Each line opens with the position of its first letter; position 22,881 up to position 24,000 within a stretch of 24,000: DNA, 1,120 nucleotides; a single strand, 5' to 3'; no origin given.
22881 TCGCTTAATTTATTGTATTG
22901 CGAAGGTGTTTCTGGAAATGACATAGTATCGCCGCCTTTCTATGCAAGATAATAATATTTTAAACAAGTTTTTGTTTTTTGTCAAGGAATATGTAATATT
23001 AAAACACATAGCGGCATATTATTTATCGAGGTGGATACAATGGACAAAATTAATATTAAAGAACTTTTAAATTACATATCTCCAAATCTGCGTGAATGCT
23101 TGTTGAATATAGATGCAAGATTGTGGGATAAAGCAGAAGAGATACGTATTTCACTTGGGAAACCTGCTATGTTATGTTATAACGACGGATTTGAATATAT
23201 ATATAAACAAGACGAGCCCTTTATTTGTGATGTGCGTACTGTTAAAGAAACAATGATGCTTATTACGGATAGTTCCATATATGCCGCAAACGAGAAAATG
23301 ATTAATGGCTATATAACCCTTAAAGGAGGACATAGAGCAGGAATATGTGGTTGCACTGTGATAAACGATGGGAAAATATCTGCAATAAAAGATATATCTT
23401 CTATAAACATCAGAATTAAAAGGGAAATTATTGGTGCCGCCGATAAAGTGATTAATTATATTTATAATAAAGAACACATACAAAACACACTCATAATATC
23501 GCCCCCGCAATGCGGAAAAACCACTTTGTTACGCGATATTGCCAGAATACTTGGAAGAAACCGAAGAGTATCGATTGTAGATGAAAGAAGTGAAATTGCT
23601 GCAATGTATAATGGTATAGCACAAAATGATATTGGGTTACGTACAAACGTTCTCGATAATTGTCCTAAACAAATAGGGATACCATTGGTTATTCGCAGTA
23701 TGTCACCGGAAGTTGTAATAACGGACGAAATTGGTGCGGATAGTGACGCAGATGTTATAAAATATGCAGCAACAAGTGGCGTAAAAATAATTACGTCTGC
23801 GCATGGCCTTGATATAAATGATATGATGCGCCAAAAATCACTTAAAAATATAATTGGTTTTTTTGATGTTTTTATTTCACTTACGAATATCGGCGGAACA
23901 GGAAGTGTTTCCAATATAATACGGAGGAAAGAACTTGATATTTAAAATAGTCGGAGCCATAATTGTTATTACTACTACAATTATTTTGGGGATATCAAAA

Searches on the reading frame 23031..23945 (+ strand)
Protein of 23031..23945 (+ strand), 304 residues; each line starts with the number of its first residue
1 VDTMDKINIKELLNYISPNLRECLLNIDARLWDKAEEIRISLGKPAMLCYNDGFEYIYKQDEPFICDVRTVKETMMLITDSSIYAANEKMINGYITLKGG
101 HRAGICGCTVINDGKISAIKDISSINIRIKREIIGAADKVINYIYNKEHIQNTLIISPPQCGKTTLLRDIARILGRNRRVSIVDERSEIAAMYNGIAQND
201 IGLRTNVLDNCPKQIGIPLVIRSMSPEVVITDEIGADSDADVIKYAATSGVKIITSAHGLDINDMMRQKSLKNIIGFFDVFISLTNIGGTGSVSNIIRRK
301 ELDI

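Call 7: search_protein_families(library=pfam, proteins=[window:23031-23945:+], max_evalue=0.001)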
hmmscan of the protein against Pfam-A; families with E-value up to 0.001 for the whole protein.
window:23031-23945:+ (304 aa): 1 family
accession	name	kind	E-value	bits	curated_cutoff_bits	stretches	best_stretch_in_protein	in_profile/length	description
PF19568.5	Spore_III_AA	-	5.7e-78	262.5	27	1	10-300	5-302/306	Sporulation stage III, protein AA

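Call 8: search_protein_families(library=ncbifam, proteins=[window:23031-23945:+], max_evalue=0.00001)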
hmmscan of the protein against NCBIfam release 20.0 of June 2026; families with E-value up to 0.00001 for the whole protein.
window:23031-23945:+ (304 aa): 2 families
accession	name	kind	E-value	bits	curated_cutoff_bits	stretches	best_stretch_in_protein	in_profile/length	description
TIGR02858.1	spore_III_AA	equivalog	4.7e-86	288.4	281.3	1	36-297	1-270/272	stage III sporulation protein AA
TIGR00767.1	rho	equivalog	8.5e-06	24.9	509.45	0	135-188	153-211/415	transcription termination factor Rho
